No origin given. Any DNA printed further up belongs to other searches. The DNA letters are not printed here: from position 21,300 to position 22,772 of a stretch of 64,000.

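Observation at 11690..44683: Three AAA_14/DUF4143 ATPase-nuclease genes look like leaderless single-gene insertion cassettes at housekeeping-gene ends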

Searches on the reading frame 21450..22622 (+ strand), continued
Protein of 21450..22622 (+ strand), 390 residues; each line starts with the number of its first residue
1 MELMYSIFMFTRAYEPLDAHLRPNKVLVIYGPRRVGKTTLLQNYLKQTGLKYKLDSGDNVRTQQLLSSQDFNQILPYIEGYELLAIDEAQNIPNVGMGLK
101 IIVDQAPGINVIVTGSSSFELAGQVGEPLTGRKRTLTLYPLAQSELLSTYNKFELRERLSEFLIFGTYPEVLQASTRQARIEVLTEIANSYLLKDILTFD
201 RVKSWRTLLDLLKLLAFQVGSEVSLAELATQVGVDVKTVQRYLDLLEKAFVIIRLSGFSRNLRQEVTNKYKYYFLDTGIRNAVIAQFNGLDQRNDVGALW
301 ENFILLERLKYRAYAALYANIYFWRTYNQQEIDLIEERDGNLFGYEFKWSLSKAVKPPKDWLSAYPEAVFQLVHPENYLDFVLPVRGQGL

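Call 68: search_protein_families(library=pfam, alignment_id=A6, max_evalue=0.00001)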
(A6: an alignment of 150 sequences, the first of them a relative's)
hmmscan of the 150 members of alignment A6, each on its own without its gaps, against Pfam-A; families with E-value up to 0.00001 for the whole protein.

A. member 1, L102:1574-2197:- (207 aa): 1 family
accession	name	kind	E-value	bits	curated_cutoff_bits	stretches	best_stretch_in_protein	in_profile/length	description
PF13635.12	DUF4143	-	1.8e-17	64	28.1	1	7-145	2-152/160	Domain of unknown function (DUF4143)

B. families by the number of members that match (of 150 scanned): 165 families (the first 25 are shown)
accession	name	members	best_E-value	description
PF04055.27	Radical_SAM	3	2.2e-30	Radical SAM superfamily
PF02310.24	B12-binding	3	6.8e-21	B12 binding domain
PF13245.12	AAA_19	2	8.5e-45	AAA domain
PF07992.20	Pyr_redox_2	2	1.3e-43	Pyridine nucleotide-disulphide oxidoreductase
PF13604.12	AAA_30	2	6.3e-43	AAA domain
PF13462.12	Thioredoxin_4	2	3.7e-40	Thioredoxin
PF21694.2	DNA_pol3_delta_C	2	2e-27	DNA polymerase III delta subunit, C-terminal domain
PF13635.12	DUF4143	2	1.1e-24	Domain of unknown function (DUF4143)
PF13086.12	AAA_11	2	5.8e-22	AAA domain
PF00070.33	Pyr_redox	2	5.8e-21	Pyridine nucleotide-disulphide oxidoreductase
PF13738.12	Pyr_redox_3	2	5.1e-18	Pyridine nucleotide-disulphide oxidoreductase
PF13431.12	TPR_17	2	3.7e-17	Tetratricopeptide repeat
PF14520.12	HHH_5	2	3.5e-16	Helix-hairpin-helix domain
PF01323.26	DSBA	2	9.4e-16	DSBA-like thioredoxin domain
PF07719.23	TPR_2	2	5.4e-15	Tetratricopeptide repeat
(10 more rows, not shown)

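Call 69: predict_structure(alignment_id=A3)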
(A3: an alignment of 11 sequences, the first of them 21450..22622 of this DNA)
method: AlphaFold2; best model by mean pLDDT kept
length: 390 residues; sequences in the alignment: 11
mean_pLDDT: 37.8   pTM: 0.28
mean pLDDT of the five models: 37.8, 36.6, 36.5, 36.5, 35.2
residues with pLDDT >= 90: 0; 70-90: 6; 50-70: 42; < 50: 342
segments of 3 or more residues with pLDDT < 50: 1-327, 382-390
pLDDT, mean of each block of 10 residues (from residue 1): 29 35 34 34 39 29 34 37 37 36 34 24 24 26 31 32 34 38 38 32 37 36 40 42 39 32 35 31 32 34 42 36 47 55 59 60 67 57 39
secondary structure, 60 per line:
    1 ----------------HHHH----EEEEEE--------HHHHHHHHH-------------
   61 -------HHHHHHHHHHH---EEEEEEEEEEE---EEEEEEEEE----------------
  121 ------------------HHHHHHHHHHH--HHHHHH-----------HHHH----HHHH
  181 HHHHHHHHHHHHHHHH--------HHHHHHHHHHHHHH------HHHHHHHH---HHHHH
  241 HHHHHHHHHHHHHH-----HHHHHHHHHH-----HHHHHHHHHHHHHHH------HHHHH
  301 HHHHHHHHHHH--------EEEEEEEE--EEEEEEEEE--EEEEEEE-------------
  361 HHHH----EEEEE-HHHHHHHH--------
elements in order: H17-20 E25-30 H39-47 H68-78 E82-92 E96-104 H139-149 H152-157 H169-172 H177-196 H205-218 H225-232 H236-254 H260-269 H275-289 H296-311 E320-327 E330-338 E341-347 H361-364 E369-373 H375-382

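Call 72: search_dna_similar(query=window:21474-22622:+, collection=plasmids, mode=protein, max_evalue=1e-20, max_rows=15)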
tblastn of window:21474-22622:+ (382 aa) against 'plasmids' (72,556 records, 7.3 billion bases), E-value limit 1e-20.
Records with a match: 162; places in all: 169; records where one place covers at least 80% of the query: 160.
Best place of each record, by identity: <60% 162.
By first word of the organism name: Rhizobium 44; Agrobacterium 43; Thermus 10; Sinorhizobium 8; Ensifer 8; Novosphingobium 4; Runella 4; Shinella 3; Neorhizobium 3; Bacteroides 2; and 27 more.
By predicted mobility (MOB-suite, as given by PLSDB): non-mobilizable 78; conjugative 76; mobilizable 8.
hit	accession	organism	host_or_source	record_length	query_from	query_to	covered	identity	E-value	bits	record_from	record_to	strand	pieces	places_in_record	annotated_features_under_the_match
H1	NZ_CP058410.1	Trichlorobacter lovleyi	whole genome,river sediment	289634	4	374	97%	51.5%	4e-109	358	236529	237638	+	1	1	ATP-binding protein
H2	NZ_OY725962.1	Bacteroides finegoldii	-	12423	7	374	96%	47.6%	5e-99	329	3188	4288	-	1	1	ATP-binding protein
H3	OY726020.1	Phocaeicola massiliensis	-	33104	7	374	96%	47.6%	5e-99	329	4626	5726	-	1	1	none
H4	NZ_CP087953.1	Desulfosarcina sp. BuS5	-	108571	17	380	95%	45.3%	2e-90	304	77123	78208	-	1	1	ATP-binding protein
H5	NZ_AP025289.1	Treponema saccharophilum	-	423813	17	374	94%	43.1%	5e-81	277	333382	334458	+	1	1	ATP-binding protein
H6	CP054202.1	Bacteroides uniformis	Homo sapiens,whole organism,feces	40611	17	374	89%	45.0%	6e-61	282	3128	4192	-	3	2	record has no annotation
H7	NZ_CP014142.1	Thermus parvatiensis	-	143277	1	342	88%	31.3%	9e-25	140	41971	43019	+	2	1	DUF4143 domain-containing protein | AAA family ATPase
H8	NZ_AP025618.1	Thermus thermophilus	-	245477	1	342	90%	30.6%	1e-26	119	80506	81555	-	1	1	ATP-binding protein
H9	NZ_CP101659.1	Wolbachia endosymbiont of Aedes albopictus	Aedes albopictus,Wolbachia purified ...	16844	1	340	89%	30.4%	1e-27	122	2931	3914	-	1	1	ATP-binding protein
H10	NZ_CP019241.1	Rhodoferax antarcticus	Whole organism,environment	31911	13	349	88%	29.5%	1e-27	122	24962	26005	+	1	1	ATP-binding protein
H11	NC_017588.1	Thermus thermophilus JL-18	-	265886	18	360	90%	29.0%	8e-23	107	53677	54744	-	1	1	ATP-binding protein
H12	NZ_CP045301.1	Azotobacter salinestris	cell culture,soil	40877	1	348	91%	28.5%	1e-21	104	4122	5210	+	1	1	ATP-binding protein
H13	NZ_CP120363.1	Chelativorans sp. AA-79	single cell,petroleum contaminated soil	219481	1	342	90%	28.8%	3e-29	127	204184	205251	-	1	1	ATP-binding protein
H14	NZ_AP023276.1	Agrobacterium vitis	Vitis vinifera,grapevine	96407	13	344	87%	29.7%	1e-27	122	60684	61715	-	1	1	ATP-binding protein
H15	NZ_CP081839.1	Agrobacterium vitis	Vitis,Cell culture,South Africa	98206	13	344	87%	29.7%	1e-27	122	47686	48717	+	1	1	ATP-binding protein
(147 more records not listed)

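Call 73: search_dna_similar(query=window:21474-22622:+, collection=phages, mode=protein, max_evalue=1e-10, max_rows=15)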
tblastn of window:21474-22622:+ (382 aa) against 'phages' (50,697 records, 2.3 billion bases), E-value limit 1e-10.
Records with a match: 11; places in all: 11; records where one place covers at least 80% of the query: 4.
Best place of each record, by identity: <60% 11.
By first word of the organism name: Bacteriophage 10; Listeria 1.
By host as written in the record: - 10; Listeria monocytogenes 1.
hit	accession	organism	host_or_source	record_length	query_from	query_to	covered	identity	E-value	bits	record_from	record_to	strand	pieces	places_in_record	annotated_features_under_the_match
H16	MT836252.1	Bacteriophage sp.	human fecal samples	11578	1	382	100%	44.5%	3e-87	294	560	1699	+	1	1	record has no annotation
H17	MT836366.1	Bacteriophage sp.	human fecal samples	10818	18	354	88%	29.7%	7e-31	130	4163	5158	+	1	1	record has no annotation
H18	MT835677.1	Bacteriophage sp.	human fecal samples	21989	18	354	88%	28.7%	5e-30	127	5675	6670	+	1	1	record has no annotation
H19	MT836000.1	Bacteriophage sp.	human fecal samples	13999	17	353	88%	27.2%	7e-24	109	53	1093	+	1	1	record has no annotation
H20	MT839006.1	Bacteriophage sp.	human fecal samples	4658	20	296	73%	27.1%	2e-14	81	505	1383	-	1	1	record has no annotation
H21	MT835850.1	Bacteriophage sp.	human fecal samples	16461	18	274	67%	27.3%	2e-17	90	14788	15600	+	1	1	record has no annotation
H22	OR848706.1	Listeria phage LM 4-14-1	Listeria monocytogenes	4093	1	281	74%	25.0%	2e-14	81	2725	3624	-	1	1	record has no annotation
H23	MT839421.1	Bacteriophage sp.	human fecal samples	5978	7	296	76%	24.0%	1e-12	76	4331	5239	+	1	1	record has no annotation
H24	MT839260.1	Bacteriophage sp.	human fecal samples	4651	13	271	68%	26.9%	2e-13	78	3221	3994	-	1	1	record has no annotation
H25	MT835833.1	Bacteriophage sp.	human fecal samples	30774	244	382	36%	47.9%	3e-24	110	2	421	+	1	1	record has no annotation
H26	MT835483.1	Bacteriophage sp.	human fecal samples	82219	18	276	68%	25.6%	4e-16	86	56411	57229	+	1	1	record has no annotation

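Call 77: predict_structure(alignment_id=A7)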
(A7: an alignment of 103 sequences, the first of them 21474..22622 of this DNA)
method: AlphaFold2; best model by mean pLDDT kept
length: 382 residues; sequences in the alignment: 103
mean_pLDDT: 80.8   pTM: 0.80
mean pLDDT of the five models: 80.8, 76.7, 74.3, 73.4, 73.1
residues with pLDDT >= 90: 115; 70-90: 202; 50-70: 37; < 50: 28
segments of 3 or more residues with pLDDT < 50: 249-263, 306-313, 378-382
pLDDT, mean of each block of 10 residues (from residue 1): 80 93 87 92 93 92 89 95 91 94 88 81 89 89 93 88 89 86 77 75 81 75 90 86 70 41 62 69 81 85 57 51 73 82 76 79 90 68 34
secondary structure, 60 per line:
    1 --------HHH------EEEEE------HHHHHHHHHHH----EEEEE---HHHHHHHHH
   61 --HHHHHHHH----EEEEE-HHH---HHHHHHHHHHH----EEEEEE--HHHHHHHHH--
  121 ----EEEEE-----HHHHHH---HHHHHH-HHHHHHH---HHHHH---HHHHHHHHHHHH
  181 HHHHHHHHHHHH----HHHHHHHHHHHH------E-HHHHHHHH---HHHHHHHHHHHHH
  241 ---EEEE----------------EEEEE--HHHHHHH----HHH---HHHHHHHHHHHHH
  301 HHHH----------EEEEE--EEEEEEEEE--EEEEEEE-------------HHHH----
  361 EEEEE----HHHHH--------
elements in order: E18-22 H29-39 E44-48 H52-60 H63-70 E75-79 H87-97 E102-107 H110-118 E125-129 H135-140 H144-149 H151-157 H161-165 H169-192 H197-208 H217-224 H228-240 E244-247 E264-268 H271-277 H288-304 E315-319 E322-330 E333-339 H353-356 E361-365 H370-374

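Call 79: fold_search(model_id=the predicted structure, library=pdb)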
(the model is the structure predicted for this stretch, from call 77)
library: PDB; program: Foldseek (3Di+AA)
matches with E <= 10: 1847; with E <= 0.001: 312
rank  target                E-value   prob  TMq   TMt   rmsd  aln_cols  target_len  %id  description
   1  8efy_K                4.1e-07  1.00  0.31  0.36   9.6       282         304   19  Structure of double homo-hexameric AAA+ ATPase RuvB motors (released 2023-05-10)
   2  3pfi_B                1.0e-06  1.00  0.32  0.40   9.6       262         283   19  2.7 Angstrom resolution crystal structure of a probable holliday junction DNA helicase (ruvB) from Campylobacter jejun (released 2010-11-10)
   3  8efv_D                1.3e-06  1.00  0.29  0.35  10.9       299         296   17  Structure of single homo-hexameric Holliday junction ATP-dependent DNA helicase RuvB motor (released 2023-05-10)
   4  9dx4_B                2.2e-06  1.00  0.29  0.35  10.0       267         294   19  EcRuvB T102R mutant (released 2026-01-21)
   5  1ixr_C                2.2e-06  1.00  0.27  0.31  10.6       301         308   17  RuvA-RuvB complex (released 2002-11-06)
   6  9dx4_C                2.5e-06  1.00  0.29  0.35  10.9       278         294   20  EcRuvB T102R mutant (released 2026-01-21)
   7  7pbl_A                3.0e-06  1.00  0.29  0.34  11.2       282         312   16  RuvAB branch migration motor complexed to the Holliday junction - RuvB AAA+ state s1 [t2 dataset] (released 2022-09-14)
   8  8efy_D                3.1e-06  1.00  0.32  0.37  10.2       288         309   19  Structure of double homo-hexameric AAA+ ATPase RuvB motors (released 2023-05-10)
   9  9dx5_F                3.3e-06  1.00  0.29  0.38   9.6       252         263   21  EcRuvB T102R hexamer assembly (released 2026-01-21)
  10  7x5b                  5.8e-06  1.00  0.26  0.30  12.0       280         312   18  Crystal structure of RuvB (released 2023-03-08)
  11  8umv_A                6.5e-06  1.00  0.28  0.21  13.1       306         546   15  Atomic model of the human CTF18-RFC-PCNA-DNA ternary complex with narrow PCNA opening state I (state 5) (released 2024-05-08)
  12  9dx4_D                1.1e-05  1.00  0.28  0.34  10.8       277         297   20  EcRuvB T102R mutant (released 2026-01-21)
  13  8twa_1                1.2e-05  1.00  0.26  0.23  11.4       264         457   16  Cryo-EM structure of S. cerevisiae Ctf18-RFC-PCNA-PolE-DNA complex (released 2024-09-04)
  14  7xx2_A                1.6e-05  1.00  0.45  0.24   6.8       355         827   12  Cryo-EM structure of Sr35 resistosome induced by AvrSr35 R381A (released 2022-11-02)
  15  8umu_A                2.1e-05  1.00  0.27  0.21  13.9       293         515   17  Atomic model of the human CTF18-RFC-PCNA binary complex in the four-subunit binding state (state 3) (released 2024-05-08)
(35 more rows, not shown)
